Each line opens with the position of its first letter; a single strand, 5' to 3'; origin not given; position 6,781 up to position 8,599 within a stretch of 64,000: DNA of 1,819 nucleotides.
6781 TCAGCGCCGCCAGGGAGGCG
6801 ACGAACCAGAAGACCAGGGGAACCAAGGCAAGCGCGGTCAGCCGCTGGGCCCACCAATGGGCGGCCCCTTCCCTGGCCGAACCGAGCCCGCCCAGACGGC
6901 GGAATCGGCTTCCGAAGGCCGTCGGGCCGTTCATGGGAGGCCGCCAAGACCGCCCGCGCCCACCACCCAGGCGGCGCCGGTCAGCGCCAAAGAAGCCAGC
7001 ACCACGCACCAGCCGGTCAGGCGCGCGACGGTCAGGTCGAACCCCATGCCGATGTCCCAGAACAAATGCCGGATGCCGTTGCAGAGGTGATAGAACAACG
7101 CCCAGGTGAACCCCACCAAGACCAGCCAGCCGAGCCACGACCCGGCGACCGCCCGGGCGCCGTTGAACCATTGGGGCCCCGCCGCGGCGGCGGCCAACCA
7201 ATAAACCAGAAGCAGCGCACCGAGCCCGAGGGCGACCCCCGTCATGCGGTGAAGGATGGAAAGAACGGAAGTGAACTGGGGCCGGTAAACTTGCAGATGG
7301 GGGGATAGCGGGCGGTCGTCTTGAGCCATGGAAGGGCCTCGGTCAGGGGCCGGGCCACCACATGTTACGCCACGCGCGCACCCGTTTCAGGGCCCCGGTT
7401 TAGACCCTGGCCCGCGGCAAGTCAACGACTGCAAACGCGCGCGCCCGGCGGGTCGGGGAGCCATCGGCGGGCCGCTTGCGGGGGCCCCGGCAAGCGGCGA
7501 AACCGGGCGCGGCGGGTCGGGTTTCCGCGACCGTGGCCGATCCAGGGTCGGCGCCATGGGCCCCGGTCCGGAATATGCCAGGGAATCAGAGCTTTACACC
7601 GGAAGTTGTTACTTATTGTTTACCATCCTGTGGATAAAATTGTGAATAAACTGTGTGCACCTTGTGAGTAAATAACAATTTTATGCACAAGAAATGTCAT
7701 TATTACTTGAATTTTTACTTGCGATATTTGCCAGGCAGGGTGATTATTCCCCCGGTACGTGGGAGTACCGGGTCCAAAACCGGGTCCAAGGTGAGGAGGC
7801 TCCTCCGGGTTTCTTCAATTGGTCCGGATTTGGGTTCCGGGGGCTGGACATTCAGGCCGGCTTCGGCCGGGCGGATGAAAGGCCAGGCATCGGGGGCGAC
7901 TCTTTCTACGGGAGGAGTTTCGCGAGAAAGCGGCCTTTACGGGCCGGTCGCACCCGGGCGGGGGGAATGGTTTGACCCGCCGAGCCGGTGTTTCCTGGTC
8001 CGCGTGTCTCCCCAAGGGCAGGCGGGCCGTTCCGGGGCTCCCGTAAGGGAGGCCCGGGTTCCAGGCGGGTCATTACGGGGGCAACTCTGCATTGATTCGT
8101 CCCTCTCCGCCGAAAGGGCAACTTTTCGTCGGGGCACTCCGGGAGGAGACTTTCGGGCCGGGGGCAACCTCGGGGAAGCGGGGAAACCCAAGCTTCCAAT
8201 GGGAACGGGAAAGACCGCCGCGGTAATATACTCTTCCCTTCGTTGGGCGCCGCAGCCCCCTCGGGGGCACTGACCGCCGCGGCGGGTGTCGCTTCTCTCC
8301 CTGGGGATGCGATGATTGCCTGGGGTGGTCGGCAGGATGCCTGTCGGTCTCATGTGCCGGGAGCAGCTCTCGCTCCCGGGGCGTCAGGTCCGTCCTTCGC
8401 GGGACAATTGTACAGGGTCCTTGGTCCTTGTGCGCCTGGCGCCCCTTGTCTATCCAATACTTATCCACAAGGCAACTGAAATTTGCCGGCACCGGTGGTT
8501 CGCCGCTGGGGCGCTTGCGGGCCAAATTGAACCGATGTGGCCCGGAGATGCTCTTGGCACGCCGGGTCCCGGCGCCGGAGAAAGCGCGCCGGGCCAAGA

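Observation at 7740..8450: Roughly 700-nt GC-rich, hairpin-dense non-coding segment between the DnaA-box cluster and the citE-like gene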

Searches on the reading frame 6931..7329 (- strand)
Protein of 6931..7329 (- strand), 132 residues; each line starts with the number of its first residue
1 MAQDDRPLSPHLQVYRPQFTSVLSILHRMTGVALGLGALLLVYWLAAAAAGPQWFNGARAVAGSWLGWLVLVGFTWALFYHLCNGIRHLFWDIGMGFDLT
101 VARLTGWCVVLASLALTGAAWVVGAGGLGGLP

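Call 11: find_encoding_contigs(protein=window:6931-7329:-, flank=10000, max_places=10)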
Protein window:6931-7329:- (132 aa): 23 contigs read that carry it; 10 places shown.
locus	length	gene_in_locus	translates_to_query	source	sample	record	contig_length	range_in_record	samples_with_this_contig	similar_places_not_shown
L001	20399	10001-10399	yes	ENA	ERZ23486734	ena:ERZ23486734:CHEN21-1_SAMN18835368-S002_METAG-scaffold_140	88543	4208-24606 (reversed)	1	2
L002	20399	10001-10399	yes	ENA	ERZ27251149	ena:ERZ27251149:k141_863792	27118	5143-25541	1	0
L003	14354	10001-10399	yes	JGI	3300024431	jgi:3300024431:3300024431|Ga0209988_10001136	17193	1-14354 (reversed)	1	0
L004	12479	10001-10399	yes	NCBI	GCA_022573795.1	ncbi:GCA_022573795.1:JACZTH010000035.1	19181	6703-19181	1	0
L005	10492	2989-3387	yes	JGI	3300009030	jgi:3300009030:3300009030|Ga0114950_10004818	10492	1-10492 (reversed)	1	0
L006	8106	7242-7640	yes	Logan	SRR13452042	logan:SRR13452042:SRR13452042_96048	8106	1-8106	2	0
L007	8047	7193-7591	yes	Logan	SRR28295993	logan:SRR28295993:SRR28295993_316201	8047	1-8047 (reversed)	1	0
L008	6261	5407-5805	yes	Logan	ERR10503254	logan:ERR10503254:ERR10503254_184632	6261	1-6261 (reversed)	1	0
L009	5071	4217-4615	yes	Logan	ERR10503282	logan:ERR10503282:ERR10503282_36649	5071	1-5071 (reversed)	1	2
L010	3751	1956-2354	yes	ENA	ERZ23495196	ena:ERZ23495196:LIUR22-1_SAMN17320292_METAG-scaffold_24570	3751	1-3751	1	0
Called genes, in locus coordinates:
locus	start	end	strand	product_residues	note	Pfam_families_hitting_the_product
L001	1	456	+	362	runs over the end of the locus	PF00180:Iso_dh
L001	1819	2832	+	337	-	PF01118:Semialdhyde_dh, PF02774:Semialdhyde_dhC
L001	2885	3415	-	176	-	PF21291:CYNS_N, PF02560:Cyanate_lyase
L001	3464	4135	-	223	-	PF00005:ABC_tran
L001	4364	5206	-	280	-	PF00528:BPD_transp_1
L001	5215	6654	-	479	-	PF13379:NMT1_2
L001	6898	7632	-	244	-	-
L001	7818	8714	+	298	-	PF03328:HpcH_HpaI, PF15617:C-C_Bond_Lyase (faint)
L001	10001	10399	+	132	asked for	PF01127:Sdh_cyt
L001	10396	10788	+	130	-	PF01127:Sdh_cyt, PF05328:CybS (weak)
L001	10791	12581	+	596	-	PF00890:FAD_binding_2, PF02910:Succ_DH_flav_C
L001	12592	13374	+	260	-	PF13085:Fer2_3, PF13183:Fer4_8 (faint), PF13237:Fer4_10 (weak), PF13534:Fer4_17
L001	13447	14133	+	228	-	PF12146:Hydrolase_4 (faint), PF01738:DLH, PF12697:Abhydrolase_6 (faint)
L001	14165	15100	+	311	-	PF00892:EamA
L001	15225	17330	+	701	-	PF01970:TctA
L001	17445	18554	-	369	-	PF03401:TctC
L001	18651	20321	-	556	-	PF20695:UbiD_N (faint), PF01977:UbiD, PF20696:UbiD_C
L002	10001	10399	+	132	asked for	PF01127:Sdh_cyt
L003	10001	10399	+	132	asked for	PF01127:Sdh_cyt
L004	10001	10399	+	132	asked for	PF01127:Sdh_cyt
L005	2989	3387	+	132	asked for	PF01127:Sdh_cyt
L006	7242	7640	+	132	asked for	PF01127:Sdh_cyt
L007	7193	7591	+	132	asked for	PF01127:Sdh_cyt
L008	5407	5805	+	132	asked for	PF01127:Sdh_cyt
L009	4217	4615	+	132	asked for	PF01127:Sdh_cyt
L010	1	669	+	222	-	?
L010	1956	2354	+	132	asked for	PF01127:Sdh_cyt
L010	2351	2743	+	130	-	PF01127:Sdh_cyt, PF05328:CybS (weak)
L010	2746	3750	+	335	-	?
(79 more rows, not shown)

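Call 14: find_related_loci(query=window:6934-7329:-, collection=genome_contigs, flank=6000)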
Query window:6934-7329:- (132 aa) in genome_contigs; peptide patterns used: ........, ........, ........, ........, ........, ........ (x = any residue, [..] = any of these).
504 stretches matched a pattern; 274 encode a relative of the query (tblastn E <= 1e-3); the best 80 are kept; 80 distinct loci.
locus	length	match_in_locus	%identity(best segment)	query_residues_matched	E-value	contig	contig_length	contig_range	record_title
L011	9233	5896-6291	93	1-132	4e-69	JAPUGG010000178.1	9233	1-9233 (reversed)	MAG: Alphaproteobacteria bacterium isolate A5-S04_155 A5-S04_155_cg178, whole genome shotgun sequence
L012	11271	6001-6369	84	1-123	6e-58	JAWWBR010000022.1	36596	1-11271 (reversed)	MAG: Alphaproteobacteria bacterium isolate HN16.bin.16 k141_54468_length_36596_cov_58.6214, whole genome shotgun sequenc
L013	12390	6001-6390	78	1-130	1e-52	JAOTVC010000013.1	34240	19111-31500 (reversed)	MAG: Alphaproteobacteria bacterium isolate 13_May_SF_Bin34 13_May_SF_Bin34_scaffold_714_c1, whole genome shotgun sequenc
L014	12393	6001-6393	65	1-131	3e-51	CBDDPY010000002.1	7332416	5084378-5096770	MAG: Alphaproteobacteria bacterium isolate c8c04a1d-975f-49ae-a333-9dd0332b5757 genome assembly, contig: chromosome_2, w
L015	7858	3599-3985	66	1-129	6e-51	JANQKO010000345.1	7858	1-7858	MAG: Alphaproteobacteria bacterium isolate PL25a_bin.159 k99_3473356, whole genome shotgun sequence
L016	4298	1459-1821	80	1-121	4e-51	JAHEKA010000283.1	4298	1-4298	MAG: Rhodospirillales bacterium isolate Ww571 NODE_93585_length_4298_cov_5.048121, whole genome shotgun sequence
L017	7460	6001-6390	62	1-130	9e-50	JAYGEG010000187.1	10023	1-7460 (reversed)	MAG: Rhodospirillales bacterium isolate OC3_3000m_MAG_266 OC3_3000m_contig_1079802, whole genome shotgun sequence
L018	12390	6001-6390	64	1-130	1e-49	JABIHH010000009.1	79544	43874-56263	MAG: Rhodospirillaceae bacterium isolate SI053_bin63 k141_1384955, whole genome shotgun sequence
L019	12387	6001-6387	64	3-131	2e-49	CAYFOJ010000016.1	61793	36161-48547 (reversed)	MAG TPA_asm: uncultured Thalassospiraceae bacterium isolate ERP019367_co1_49 genome assembly, contig: NODE_589_length_61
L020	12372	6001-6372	60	1-124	2e-49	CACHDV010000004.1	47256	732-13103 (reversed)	uncultured Alphaproteobacteria bacterium isolate AG-426-L03 genome assembly, contig: AG-426-L03_NODE_4, whole genome sho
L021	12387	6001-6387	64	1-129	3e-49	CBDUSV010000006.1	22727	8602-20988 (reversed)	MAG TPA_asm: uncultured bacterium isolate SRR22302374_concoct_103 genome assembly, contig: ERZ26661914.1153, whole genom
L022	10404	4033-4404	60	1-124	3e-49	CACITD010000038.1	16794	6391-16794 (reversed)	uncultured Alphaproteobacteria bacterium isolate AG-914-C16 genome assembly, contig: AG-914-C16_NODE_38, whole genome sh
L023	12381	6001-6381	65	5-131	7e-49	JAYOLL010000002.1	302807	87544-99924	MAG: Rhodospirillales bacterium isolate 139571_S172_metabat_bins_sspec.tsv.033 NODE_6_length_302807_cov_11.562315, whole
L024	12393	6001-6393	62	1-131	5e-49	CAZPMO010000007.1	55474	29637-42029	MAG TPA_asm: uncultured Rhodospirillaceae bacterium isolate SRP200020_co5_379 genome assembly, contig: NODE_813_length_5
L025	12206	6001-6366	65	1-122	3e-48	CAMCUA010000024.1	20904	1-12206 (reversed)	MAG: Asaia bogorensis isolate MsH-01oct19-106 genome assembly, contig: MsH-01oct19-C4775, whole genome shotgun sequence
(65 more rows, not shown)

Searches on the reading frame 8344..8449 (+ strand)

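Call 90: search_protein_families(library=pfam, proteins=[L179:8845-9540:-, L179:8242-8835:-, L204:8891-9964:+, L209:2199-3425:-], max_evalue=0.0001)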
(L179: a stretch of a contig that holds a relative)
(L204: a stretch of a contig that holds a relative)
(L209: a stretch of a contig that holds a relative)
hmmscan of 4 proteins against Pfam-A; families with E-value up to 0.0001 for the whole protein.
L179:8845-9540:- (231 aa): 1 family
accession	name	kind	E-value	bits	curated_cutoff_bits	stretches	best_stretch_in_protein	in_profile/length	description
PF05494.18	MlaC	-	1.2e-42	146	26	1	67-223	4-165/166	MlaC protein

L179:8242-8835:- (197 aa): 5 families
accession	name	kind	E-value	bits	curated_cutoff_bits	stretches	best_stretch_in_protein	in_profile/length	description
PF00132.30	Hexapep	-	9.2e-19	66.7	27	1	85-118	1-34/36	Bacterial transferase hexapeptide (six repeats)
PF25084.1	LbH_EIF2B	-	7.6e-08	32.8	54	1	47-130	9-87/105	EIF2B subunit epsilon LbH domain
PF14602.12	Hexapep_2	-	9.9e-07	28.8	27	0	105-130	3-26/34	Hexapeptide repeat of succinyl-transferase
PF21711.3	DCTN5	-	1.3e-06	28.7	40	1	67-143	83-159/182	Dynactin subunit 5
PF13229.12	Beta_helix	-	9.7e-05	22.5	25.9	0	72-165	71-156/158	Right handed beta helix region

L204:8891-9964:+ (357 aa): 1 family
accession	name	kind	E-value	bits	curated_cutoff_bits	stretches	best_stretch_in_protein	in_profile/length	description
PF00365.25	PFK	-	3.3e-93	312.5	30.9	1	9-302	1-276/277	Phosphofructokinase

L209:2199-3425:- (408 aa): 1 family
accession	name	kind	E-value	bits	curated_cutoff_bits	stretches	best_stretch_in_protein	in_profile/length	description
PF02515.22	CoA_transf_3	-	2.4e-101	339.9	23.3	1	8-382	1-366/366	CoA-transferase family III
